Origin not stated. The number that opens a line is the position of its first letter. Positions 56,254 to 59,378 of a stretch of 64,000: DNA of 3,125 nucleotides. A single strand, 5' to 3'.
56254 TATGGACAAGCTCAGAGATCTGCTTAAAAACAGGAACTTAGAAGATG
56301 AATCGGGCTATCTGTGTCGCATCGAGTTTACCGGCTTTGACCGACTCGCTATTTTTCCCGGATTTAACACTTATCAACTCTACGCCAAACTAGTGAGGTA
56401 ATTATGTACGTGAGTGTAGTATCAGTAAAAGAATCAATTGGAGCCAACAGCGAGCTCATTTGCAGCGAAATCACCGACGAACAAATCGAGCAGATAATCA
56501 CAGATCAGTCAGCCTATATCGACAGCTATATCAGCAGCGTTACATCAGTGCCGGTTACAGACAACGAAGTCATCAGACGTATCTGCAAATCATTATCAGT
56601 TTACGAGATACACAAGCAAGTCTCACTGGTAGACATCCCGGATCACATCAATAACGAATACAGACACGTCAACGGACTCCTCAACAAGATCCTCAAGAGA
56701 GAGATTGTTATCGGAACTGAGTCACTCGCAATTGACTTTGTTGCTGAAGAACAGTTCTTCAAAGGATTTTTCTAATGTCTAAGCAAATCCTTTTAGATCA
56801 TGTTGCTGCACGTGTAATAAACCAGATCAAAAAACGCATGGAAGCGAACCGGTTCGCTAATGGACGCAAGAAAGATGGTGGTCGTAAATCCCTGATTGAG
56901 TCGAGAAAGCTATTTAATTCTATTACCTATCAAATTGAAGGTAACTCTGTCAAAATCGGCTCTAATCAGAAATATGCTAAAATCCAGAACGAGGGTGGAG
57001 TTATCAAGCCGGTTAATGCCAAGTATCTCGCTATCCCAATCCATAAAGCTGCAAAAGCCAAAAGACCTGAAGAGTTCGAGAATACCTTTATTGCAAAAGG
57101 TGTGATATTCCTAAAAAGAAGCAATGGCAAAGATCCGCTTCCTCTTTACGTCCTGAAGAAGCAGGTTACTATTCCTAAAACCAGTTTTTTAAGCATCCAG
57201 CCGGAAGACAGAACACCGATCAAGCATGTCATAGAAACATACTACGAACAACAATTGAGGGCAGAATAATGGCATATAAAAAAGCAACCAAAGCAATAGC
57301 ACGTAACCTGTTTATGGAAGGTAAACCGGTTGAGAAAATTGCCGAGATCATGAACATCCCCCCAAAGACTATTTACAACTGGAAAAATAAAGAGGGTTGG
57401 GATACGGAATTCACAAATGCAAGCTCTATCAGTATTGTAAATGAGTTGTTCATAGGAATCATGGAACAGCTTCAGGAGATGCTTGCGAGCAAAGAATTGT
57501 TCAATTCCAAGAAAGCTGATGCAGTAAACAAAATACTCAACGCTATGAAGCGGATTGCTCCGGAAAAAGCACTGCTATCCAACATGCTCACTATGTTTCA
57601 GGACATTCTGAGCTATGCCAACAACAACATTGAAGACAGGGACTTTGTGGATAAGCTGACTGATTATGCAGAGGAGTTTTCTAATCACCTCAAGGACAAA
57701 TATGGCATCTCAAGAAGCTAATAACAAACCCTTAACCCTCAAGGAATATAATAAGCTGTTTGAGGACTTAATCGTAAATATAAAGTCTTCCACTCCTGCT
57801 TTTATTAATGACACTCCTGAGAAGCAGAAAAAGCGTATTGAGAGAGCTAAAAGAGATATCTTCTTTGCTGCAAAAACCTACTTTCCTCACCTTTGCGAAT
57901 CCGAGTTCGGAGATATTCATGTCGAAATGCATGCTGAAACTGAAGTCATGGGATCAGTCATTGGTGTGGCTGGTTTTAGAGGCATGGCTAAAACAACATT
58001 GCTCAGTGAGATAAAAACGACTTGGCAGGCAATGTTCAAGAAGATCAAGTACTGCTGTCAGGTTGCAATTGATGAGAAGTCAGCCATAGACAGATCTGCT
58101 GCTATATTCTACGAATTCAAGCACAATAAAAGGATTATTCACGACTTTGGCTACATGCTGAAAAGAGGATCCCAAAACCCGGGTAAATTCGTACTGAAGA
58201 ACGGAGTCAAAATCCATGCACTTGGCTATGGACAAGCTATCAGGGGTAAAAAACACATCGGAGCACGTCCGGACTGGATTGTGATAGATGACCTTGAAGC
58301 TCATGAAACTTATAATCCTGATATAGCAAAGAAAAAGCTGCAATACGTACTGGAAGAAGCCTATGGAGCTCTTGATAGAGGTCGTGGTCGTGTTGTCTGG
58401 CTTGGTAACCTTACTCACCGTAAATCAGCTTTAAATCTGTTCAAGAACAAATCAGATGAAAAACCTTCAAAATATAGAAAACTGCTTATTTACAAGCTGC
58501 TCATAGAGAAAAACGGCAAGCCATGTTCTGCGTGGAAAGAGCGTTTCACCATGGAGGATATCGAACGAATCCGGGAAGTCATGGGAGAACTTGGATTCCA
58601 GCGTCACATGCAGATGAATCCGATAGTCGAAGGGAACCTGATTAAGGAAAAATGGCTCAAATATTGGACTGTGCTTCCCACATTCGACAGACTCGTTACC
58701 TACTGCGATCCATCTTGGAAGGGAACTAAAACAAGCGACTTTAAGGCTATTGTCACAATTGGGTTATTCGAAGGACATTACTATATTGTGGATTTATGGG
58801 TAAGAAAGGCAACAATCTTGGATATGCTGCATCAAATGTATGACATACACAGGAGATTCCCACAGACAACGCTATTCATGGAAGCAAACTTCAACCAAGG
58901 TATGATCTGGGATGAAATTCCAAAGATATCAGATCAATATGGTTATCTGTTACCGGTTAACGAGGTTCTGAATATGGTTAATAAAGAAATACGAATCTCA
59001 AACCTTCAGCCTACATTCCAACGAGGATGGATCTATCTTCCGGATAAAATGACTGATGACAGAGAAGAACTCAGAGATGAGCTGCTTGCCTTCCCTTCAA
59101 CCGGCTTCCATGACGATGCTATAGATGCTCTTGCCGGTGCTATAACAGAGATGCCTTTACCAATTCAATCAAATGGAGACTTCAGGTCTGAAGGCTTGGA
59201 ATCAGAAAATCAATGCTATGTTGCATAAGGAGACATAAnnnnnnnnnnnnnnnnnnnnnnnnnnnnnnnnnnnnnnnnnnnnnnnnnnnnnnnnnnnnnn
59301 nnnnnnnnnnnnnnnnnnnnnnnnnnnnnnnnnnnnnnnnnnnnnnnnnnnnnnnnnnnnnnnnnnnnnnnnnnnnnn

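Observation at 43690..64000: Prophage combining a Mu-type head/packaging module with a siphovirus tail and an inverted packaging cassette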

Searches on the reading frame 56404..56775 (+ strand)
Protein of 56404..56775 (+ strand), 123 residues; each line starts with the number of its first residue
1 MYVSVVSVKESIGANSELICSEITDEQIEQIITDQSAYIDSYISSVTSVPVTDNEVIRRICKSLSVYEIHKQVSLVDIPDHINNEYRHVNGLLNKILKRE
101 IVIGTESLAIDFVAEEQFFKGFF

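Call 4: search_protein_families(library=pfam, proteins=[window:56404-56775:+], max_evalue=0.01)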
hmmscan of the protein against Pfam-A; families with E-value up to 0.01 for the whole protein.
window:56404-56775:+ (123 aa): 1 family
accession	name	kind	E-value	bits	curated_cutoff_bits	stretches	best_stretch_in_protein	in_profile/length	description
PF07030.17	Phage_Mu_Gp36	-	1.2e-12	48.5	24.7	1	21-107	26-109/124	Bacteriophage Mu, Gp36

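Call 49: search_protein_families(library=phrogs, proteins=[window:56404-56775:+], max_evalue=0.001)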
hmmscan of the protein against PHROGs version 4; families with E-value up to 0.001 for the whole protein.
window:56404-56775:+ (123 aa): 1 family
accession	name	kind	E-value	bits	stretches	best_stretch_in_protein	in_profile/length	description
phrog_195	-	connector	8.4e-12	45.9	1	21-107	189-275/386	head-tail adaptor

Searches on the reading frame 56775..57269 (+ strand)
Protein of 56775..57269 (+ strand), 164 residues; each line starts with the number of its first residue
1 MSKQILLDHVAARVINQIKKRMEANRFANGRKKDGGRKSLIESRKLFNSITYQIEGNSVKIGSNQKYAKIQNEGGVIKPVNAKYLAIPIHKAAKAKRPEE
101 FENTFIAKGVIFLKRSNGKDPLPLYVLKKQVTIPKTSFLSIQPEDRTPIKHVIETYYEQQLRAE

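Call 4: search_protein_families(library=pfam, proteins=[window:56775-57269:+], max_evalue=0.01)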
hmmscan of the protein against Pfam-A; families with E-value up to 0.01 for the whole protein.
window:56775-57269:+ (164 aa): 1 family
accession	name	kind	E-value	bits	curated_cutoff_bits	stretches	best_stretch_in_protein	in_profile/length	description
PF05069.18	Phage_tail_S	-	8e-07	29.5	24.3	1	31-78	61-110/148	Phage virion morphogenesis family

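Call 12: search_protein_families(library=phrogs, proteins=[window:56775-57269:+], max_evalue=0.001)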
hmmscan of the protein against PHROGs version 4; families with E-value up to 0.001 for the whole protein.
window:56775-57269:+ (164 aa): 2 families
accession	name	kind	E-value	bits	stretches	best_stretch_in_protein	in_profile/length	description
phrog_26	-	connector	1.5e-12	48.6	1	20-162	134-231/321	tail completion or Neck1 protein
phrog_222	-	connector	0.0003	21.6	0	6-63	209-270/276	tail completion or Neck1 protein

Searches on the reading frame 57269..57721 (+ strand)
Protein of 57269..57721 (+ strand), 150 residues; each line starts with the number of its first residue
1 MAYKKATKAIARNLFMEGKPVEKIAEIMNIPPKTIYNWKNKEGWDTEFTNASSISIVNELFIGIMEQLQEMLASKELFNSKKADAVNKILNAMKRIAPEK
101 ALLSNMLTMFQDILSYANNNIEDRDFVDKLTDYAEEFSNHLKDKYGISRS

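Call 4: search_protein_families(library=pfam, proteins=[window:57269-57721:+], max_evalue=0.01)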
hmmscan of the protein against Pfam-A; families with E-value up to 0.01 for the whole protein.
window:57269-57721:+ (150 aa): 10 families
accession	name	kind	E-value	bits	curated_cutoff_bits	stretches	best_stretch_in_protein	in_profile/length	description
PF08822.17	DUF1804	-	3.3e-09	37.3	29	1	1-143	1-163/164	Protein of unknown function (DUF1804)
PF06056.18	Terminase_5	-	8.4e-08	32.5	20.3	1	8-46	3-41/58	Putative ATPase subunit of terminase (gpP-like)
PF13384.12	HTH_23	-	6.7e-05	23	24.6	1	13-40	12-39/50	Homeodomain-like domain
PF14493.12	HTH_40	-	0.00011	22.8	27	1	7-37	1-31/89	Helix-turn-helix domain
PF13518.12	HTH_28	-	0.00013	22.4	25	1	14-41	8-35/52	Helix-turn-helix domain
PF02796.21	HTH_7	-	0.0025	18.4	23.8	1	9-41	12-44/45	Helix-turn-helix domain of resolvase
PF22913.1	NBAS_11th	-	0.0026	18.2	27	0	5-33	4-32/125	NBAS subunit of NRZ tethering complex, C-terminal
PF08281.18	Sigma70_r4_2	-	0.0037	17.3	25.7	1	15-38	23-46/54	Sigma-70, region 4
PF00196.25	GerE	-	0.0044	17.1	23.5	0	14-38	13-37/57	Bacterial regulatory proteins, luxR family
PF01527.26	HTH_Tnp_1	-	0.0045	17.6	24.1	0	9-41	14-46/75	Transposase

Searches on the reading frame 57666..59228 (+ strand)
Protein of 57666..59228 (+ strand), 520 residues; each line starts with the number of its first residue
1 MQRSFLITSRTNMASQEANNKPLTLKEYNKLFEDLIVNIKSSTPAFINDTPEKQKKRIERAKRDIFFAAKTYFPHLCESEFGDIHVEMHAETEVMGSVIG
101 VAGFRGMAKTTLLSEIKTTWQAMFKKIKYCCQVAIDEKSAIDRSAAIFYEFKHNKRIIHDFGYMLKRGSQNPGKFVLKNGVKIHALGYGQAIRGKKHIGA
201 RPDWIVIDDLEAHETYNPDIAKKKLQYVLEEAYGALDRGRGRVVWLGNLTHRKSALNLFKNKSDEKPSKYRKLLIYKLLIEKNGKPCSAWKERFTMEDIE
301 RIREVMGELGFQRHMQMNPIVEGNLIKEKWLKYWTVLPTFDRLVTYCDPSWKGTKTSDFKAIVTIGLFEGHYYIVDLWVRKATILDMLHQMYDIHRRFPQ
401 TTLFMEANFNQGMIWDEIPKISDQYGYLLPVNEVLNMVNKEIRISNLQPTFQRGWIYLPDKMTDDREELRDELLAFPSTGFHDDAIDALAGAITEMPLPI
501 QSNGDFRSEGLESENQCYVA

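Call 4: search_protein_families(library=pfam, proteins=[window:57666-59228:+], max_evalue=0.01)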
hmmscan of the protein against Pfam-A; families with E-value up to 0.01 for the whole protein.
window:57666-59228:+ (520 aa): 1 family
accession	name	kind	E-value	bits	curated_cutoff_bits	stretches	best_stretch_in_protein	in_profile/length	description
PF22530.2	Terminase-T7_RNaseH-like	-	0.00082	20.1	27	1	348-454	2-106/108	Terminase Bacteriophage T7, Ribonuclease H-like domain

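Call 9: search_dna_similar(query=window:57666-59228:+, collection=phages, mode=protein, max_rows=25)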
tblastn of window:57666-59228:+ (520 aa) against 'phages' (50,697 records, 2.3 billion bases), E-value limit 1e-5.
Records with a match: 351; places in all: 351; records where one place covers at least 80% of the query: 36.
Best place of each record, by identity: <60% 351.
By first word of the organism name: Ralstonia 93; Pseudomonas 71; Bacteriophage 30; Bacteroides 21; Yersinia 17; Bacillus 16; Paenibacillus 13; Porphyromonas 10; Lactococcus 10; Streptomyces 9; and 30 more.
By host as written in the record: Ralstonia solanacearum 65; - 50; Pseudomonas aeruginosa 29; Pseudomonas aeruginosa PA14 17; Yersinia enterocolitica 14; Paenibacillus larvae 11; Lactococcus lactis SMQ-86 9; Ralstonia solanacearum Race 3, Biovar 1 6; and 112 more.
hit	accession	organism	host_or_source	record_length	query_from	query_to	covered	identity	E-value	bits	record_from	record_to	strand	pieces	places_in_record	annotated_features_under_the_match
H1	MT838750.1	Bacteriophage sp.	human fecal samples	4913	25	494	90%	29.6%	2e-45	176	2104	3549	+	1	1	record has no annotation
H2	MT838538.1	Bacteriophage sp.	human fecal samples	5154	13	493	93%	28.5%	2e-50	191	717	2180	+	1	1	record has no annotation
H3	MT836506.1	Bacteriophage sp.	human fecal samples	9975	26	496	91%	27.8%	3e-44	173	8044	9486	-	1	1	record has no annotation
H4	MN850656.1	Flavobacterium phage fF4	Flavobacterium columnare NBRC 100251 = ...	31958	8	496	94%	25.5%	5e-28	124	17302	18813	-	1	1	putative terminase | hypothetical protein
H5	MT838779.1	Bacteriophage sp.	human fecal samples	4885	49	503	88%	27.4%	1e-45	177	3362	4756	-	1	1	record has no annotation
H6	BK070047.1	Bacteriophage sp.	Helicobacter apodemus MIT-03-7007 genome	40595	4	492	94%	25.3%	2e-30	132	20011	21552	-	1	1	hypothetical protein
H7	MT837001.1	Bacteriophage sp.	human fecal samples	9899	10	465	88%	26.9%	2e-39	159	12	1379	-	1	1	record has no annotation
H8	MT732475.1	Winogradskyella phage Peternella_1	Winograskyella sp. HaHa_3_26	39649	23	462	85%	26.3%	2e-34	144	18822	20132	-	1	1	head assembly cofactor/terminase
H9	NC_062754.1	Winogradskyella phage Peternella_1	Winograskyella sp. HaHa_3_26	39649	23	462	85%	26.3%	2e-34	144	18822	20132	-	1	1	head assembly cofactor/terminase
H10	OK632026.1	Elizabethkingia phage TCUEAP3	Elizabethkingia anophelis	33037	49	493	86%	26.0%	4e-19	97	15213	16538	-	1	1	terminase large terminase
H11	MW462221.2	Campylobacter phage CAM-P21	Campylobacter coli CAN 10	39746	51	493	85%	25.6%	4e-28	125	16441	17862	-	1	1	hypothetical protein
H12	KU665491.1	Bacillus phage Mgbh1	Bacillus sp. MGK1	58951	54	492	84%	25.7%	8e-15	84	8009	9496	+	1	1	hypothetical protein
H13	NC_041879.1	Bacillus phage Mgbh1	Bacillus sp. MGK1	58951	54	492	84%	25.7%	8e-15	84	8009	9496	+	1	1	hypothetical protein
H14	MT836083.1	Bacteriophage sp.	human fecal samples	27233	23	492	90%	23.9%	1e-11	74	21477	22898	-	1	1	record has no annotation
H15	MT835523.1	Bacteriophage sp.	human fecal samples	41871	57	502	86%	24.9%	2e-25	116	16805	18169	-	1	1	record has no annotation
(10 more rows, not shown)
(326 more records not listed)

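Call 12: search_protein_families(library=phrogs, proteins=[window:57666-59228:+], max_evalue=0.001)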
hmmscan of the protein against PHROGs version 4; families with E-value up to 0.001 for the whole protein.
window:57666-59228:+ (520 aa): 5 families
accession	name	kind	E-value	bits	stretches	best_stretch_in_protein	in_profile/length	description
phrog_38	-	head and packaging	5.7e-67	228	1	29-503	231-710/760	terminase large subunit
phrog_5573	-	head and packaging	3.2e-25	90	1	288-496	26-234/250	terminase large subunit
phrog_14112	-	unknown function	9.2e-05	23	1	101-224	107-234/247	-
phrog_979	-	head and packaging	0.0002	21.2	1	324-496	414-599/642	terminase large subunit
phrog_20726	-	unknown function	0.00023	21.8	0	354-495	14-172/199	-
